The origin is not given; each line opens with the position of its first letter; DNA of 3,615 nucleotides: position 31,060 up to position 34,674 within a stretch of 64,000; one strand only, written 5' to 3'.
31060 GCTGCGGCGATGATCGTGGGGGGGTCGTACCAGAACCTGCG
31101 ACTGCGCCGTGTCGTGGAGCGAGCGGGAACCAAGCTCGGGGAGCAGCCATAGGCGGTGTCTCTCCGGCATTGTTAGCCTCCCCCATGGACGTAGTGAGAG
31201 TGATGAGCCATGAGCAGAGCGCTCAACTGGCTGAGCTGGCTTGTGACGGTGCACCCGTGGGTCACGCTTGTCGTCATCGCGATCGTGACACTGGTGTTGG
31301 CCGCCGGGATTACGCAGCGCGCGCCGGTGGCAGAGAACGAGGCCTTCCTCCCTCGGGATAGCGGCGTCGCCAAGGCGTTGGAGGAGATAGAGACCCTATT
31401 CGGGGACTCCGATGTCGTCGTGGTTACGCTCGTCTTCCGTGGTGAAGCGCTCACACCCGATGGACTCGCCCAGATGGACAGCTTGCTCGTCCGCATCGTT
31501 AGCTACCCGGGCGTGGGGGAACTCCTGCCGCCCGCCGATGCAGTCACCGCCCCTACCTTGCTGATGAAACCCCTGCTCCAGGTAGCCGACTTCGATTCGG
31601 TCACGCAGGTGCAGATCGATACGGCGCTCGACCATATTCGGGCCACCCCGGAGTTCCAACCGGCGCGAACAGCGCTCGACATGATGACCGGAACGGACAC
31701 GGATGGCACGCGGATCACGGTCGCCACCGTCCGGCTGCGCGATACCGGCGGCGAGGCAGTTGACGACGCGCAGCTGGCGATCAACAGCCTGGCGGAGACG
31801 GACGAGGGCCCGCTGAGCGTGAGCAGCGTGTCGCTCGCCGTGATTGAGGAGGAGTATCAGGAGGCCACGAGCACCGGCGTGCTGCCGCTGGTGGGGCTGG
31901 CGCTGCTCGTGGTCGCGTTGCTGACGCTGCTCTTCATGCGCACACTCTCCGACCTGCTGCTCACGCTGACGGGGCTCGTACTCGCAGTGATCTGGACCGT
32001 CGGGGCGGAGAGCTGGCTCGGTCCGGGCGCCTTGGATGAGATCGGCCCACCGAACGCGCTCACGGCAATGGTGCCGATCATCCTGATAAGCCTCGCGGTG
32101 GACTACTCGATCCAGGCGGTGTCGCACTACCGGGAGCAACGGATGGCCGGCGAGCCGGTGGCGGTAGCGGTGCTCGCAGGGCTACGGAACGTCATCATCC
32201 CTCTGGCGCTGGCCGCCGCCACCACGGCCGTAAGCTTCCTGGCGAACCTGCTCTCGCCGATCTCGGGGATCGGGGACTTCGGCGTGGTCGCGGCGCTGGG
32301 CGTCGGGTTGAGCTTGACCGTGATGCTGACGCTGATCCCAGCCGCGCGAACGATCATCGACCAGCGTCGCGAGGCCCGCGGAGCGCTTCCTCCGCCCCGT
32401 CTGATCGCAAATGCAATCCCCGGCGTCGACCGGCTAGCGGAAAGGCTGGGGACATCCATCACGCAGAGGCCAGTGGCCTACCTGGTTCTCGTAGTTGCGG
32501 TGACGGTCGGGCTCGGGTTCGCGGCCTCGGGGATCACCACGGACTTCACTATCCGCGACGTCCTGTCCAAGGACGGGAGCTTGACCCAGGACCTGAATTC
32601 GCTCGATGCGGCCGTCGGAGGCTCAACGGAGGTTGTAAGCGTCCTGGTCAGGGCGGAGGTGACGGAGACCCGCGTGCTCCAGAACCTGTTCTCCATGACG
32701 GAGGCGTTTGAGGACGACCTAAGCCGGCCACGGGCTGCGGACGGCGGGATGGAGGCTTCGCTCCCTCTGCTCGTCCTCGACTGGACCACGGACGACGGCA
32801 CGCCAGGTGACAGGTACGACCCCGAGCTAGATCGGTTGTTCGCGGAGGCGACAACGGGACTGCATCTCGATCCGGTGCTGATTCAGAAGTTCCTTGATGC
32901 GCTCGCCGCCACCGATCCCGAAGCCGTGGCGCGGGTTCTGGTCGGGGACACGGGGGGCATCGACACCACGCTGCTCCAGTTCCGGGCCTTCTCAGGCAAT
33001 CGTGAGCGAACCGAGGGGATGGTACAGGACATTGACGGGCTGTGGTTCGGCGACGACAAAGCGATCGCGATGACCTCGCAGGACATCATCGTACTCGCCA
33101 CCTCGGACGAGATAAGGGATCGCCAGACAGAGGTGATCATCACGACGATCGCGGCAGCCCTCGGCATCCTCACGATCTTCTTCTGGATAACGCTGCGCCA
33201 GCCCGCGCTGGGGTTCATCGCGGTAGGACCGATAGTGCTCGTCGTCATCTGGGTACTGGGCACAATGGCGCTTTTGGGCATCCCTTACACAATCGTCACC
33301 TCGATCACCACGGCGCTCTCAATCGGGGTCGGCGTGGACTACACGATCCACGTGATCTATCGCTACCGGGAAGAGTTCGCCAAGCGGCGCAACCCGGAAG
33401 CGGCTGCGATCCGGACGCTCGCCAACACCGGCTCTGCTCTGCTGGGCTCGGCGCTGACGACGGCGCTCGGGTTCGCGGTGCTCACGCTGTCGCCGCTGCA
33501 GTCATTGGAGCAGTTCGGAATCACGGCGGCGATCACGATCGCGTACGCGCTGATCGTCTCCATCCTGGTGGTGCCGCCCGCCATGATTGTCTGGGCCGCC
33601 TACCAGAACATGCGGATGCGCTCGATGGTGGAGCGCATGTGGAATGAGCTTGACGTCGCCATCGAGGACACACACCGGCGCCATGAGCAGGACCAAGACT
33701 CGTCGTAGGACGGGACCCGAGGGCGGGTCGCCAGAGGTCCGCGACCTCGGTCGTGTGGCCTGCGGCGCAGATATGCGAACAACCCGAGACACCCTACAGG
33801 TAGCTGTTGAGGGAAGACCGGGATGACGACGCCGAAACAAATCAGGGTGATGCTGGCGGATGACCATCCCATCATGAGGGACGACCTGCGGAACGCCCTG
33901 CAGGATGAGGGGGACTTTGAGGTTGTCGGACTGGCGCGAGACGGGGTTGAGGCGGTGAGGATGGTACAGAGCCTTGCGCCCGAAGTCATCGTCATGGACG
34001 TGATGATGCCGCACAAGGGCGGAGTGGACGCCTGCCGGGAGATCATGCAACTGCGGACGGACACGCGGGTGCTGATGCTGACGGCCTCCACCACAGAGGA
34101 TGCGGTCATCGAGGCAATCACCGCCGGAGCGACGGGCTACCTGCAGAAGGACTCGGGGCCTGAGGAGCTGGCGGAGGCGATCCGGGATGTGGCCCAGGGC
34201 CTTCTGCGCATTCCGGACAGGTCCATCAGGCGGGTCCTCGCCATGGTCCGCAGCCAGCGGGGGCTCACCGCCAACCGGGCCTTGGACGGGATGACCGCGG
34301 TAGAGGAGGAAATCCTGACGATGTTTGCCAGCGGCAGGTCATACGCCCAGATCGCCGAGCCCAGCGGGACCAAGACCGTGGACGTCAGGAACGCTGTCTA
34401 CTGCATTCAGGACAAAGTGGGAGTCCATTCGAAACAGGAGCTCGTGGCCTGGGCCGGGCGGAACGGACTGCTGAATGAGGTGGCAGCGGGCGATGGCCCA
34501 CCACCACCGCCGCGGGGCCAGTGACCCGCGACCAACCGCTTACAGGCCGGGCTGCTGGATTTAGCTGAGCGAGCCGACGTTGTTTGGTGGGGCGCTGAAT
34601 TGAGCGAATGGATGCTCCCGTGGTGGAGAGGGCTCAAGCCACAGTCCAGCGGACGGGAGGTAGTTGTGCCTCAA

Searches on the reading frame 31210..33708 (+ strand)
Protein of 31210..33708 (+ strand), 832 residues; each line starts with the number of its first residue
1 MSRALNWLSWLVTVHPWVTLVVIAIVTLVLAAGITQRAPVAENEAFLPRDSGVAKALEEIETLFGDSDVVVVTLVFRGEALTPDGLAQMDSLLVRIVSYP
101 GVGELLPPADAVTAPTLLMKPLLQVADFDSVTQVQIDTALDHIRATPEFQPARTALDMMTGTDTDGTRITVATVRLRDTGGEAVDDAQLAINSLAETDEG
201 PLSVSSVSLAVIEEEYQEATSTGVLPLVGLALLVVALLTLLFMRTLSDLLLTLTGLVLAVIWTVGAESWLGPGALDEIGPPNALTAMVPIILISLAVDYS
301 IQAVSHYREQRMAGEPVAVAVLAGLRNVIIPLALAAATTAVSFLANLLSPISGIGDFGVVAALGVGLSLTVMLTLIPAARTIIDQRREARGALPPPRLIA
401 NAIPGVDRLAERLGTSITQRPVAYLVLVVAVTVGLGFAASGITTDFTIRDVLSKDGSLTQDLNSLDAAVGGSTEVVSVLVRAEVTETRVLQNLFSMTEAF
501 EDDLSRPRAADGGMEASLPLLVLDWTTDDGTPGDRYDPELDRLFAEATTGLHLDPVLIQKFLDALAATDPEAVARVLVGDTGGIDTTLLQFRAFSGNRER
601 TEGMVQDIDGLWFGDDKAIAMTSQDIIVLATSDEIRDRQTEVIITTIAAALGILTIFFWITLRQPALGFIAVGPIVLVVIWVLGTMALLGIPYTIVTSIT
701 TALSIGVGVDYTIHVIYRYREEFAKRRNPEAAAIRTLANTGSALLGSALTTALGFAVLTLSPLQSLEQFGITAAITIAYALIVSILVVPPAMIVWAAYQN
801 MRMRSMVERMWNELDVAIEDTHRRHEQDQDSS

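Call 41: search_protein_families(library=pfam, proteins=[window:31210-33708:+], max_evalue=0.001)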
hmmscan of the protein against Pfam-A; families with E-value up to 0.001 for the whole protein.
window:31210-33708:+ (832 aa): 3 families
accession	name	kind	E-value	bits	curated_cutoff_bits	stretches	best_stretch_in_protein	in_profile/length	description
PF03176.21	MMPL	-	9.6e-37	127.1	20.5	2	633-814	135-322/333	MMPL family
PF12349.14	Sterol-sensing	-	1.2e-10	41.9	22.3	1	664-786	5-127/153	Sterol-sensing domain of SREBP cleavage-activation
PF02460.24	Patched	-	2.6e-08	34.2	23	1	663-793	26-155/156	Patched SSD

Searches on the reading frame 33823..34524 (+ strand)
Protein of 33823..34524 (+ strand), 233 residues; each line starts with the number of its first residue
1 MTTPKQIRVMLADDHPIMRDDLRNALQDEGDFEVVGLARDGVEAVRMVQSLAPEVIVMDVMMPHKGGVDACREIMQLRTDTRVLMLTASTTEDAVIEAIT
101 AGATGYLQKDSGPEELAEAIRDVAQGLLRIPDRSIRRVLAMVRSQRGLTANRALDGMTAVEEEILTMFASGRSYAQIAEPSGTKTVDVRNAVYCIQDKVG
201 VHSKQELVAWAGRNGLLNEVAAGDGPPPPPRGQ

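Call 41: search_protein_families(library=pfam, proteins=[window:33823-34524:+], max_evalue=0.001)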
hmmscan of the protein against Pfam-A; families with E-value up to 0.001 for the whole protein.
window:33823-34524:+ (233 aa): 2 families
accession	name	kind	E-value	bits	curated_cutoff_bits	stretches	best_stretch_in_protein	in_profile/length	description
PF00072.30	Response_reg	-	5.3e-28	97.8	30.2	1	9-121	1-111/111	Response regulator receiver domain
PF00196.25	GerE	-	5.1e-05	23.3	23.5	1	158-211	4-57/57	Bacterial regulatory proteins, luxR family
